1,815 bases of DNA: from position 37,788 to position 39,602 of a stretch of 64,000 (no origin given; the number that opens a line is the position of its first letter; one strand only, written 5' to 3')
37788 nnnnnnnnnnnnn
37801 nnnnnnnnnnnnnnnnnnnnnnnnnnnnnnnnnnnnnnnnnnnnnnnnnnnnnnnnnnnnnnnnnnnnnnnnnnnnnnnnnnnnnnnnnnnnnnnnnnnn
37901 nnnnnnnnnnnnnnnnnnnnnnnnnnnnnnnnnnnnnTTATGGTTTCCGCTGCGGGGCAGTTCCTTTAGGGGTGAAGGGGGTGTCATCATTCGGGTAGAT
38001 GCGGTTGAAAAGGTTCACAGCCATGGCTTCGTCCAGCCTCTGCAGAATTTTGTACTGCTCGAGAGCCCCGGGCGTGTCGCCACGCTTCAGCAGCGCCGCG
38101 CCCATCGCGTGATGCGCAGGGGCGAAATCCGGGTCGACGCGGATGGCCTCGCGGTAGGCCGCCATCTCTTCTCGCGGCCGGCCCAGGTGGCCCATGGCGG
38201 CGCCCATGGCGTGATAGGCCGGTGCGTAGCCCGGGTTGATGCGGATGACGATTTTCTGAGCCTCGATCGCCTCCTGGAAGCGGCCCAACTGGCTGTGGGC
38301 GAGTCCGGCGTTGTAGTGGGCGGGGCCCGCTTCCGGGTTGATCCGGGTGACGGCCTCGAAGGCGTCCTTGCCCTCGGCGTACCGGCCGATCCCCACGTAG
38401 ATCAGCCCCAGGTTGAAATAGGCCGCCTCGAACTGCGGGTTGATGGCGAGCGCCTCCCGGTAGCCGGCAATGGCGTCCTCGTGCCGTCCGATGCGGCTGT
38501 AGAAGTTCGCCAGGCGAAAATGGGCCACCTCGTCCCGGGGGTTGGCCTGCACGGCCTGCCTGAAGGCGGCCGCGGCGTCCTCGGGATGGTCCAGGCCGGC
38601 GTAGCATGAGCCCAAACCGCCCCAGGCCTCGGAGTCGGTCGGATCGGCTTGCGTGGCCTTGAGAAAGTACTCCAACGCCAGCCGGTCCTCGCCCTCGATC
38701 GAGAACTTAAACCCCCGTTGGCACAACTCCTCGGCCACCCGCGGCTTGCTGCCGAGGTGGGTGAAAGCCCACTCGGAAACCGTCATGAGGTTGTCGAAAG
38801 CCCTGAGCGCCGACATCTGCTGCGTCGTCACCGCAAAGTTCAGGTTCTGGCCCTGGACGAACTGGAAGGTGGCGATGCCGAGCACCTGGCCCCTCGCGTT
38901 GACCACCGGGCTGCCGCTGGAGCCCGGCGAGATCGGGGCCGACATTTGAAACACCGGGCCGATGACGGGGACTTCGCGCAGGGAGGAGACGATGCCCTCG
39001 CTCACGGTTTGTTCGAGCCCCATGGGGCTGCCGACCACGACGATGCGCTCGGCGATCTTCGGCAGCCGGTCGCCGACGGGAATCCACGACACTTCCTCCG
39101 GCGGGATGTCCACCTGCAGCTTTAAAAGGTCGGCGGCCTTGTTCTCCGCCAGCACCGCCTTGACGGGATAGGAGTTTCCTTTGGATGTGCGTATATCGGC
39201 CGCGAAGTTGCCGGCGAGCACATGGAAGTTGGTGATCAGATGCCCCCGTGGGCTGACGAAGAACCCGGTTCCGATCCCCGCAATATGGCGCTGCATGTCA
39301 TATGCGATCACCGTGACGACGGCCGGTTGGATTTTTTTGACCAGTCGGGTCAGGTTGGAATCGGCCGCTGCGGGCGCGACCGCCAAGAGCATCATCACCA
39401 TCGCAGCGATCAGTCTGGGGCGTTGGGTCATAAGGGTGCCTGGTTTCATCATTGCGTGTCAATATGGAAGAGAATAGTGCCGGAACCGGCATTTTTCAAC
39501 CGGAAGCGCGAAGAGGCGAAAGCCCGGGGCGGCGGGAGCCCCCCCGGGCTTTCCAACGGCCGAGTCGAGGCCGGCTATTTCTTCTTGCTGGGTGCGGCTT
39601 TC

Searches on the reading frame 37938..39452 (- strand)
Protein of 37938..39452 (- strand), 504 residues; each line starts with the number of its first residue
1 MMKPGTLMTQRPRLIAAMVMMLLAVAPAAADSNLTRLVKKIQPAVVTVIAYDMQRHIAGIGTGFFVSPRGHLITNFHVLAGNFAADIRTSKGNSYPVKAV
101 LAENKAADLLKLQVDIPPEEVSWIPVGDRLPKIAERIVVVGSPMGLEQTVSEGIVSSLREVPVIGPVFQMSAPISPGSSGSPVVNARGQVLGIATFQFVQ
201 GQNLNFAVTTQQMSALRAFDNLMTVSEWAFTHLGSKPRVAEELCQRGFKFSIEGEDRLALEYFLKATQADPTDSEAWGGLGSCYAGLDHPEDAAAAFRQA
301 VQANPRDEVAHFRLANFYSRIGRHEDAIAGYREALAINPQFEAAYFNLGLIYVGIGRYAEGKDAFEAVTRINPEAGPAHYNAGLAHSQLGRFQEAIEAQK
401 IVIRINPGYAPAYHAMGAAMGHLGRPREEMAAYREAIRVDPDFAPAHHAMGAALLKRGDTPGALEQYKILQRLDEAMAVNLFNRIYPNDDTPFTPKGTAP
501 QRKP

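Call 10: search_protein_families(library=pfam, proteins=[window:37938-39452:-], max_evalue=0.001)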
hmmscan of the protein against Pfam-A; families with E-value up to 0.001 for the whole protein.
window:37938-39452:- (504 aa): 23 families
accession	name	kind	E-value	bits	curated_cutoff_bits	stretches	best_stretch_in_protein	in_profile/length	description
PF13431.12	TPR_17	-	8.6e-34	113.4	24.4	3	296-329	1-34/34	Tetratricopeptide repeat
PF00515.34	TPR_1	-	9.6e-34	114.3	27.8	3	310-341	3-34/34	Tetratricopeptide repeat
PF07719.23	TPR_2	-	1e-33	113.1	27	4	310-340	3-33/34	Tetratricopeptide repeat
PF13181.12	TPR_8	-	6.4e-32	107.4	25.7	2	344-374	3-33/34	Tetratricopeptide repeat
PF13365.12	Trypsin_2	-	1.7e-26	94.1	27.6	1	61-193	1-144/144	Trypsin-like peptidase domain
PF13414.12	TPR_11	-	7.5e-26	90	26.8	2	322-355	8-41/42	TPR repeat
PF13432.12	TPR_16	-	3.1e-22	79.1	32.7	3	347-409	2-64/65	Tetratricopeptide repeat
PF14559.12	TPR_19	-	1.1e-19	71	25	3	290-347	7-63/68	Tetratricopeptide repeat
PF13428.12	TPR_14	-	2.4e-18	65.2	23.5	2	310-349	3-42/44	Tetratricopeptide repeat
PF13424.12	TPR_12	-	7e-14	52.2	30.1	1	311-371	6-74/77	Tetratricopeptide repeat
PF13174.12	TPR_6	-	2.8e-12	46.9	26.3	0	344-374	2-32/33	Tetratricopeptide repeat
PF13371.12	TPR_9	-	1e-11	45.1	35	0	259-311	14-66/73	Tetratricopeptide repeat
PF13176.12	TPR_7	-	2.4e-09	37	27.9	0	310-340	1-31/36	Tetratricopeptide repeat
PF23914.1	TPR_CcmH_CycH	-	8.1e-08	32.7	42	1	268-375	44-154/158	Cytochrome c-type biogenesis protein H TPR domain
PF14561.12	TPR_20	-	2.1e-06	28.4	25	0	293-336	7-50/90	Tetratricopeptide repeat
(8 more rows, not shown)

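Call 81: search_protein_families(library=padloc, proteins=[window:37938-39452:-], max_evalue=0.00001)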
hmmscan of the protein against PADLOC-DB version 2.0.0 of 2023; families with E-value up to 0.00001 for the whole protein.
window:37938-39452:- (504 aa): 2 families
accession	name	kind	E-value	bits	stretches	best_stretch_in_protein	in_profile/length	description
PDLC02960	RT-Protease_XI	-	3.2e-15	54.1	1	38-214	330-501/506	single gene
PDLC02959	RT-Protease_XI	-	6e-14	49.8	1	39-214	333-505/510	single gene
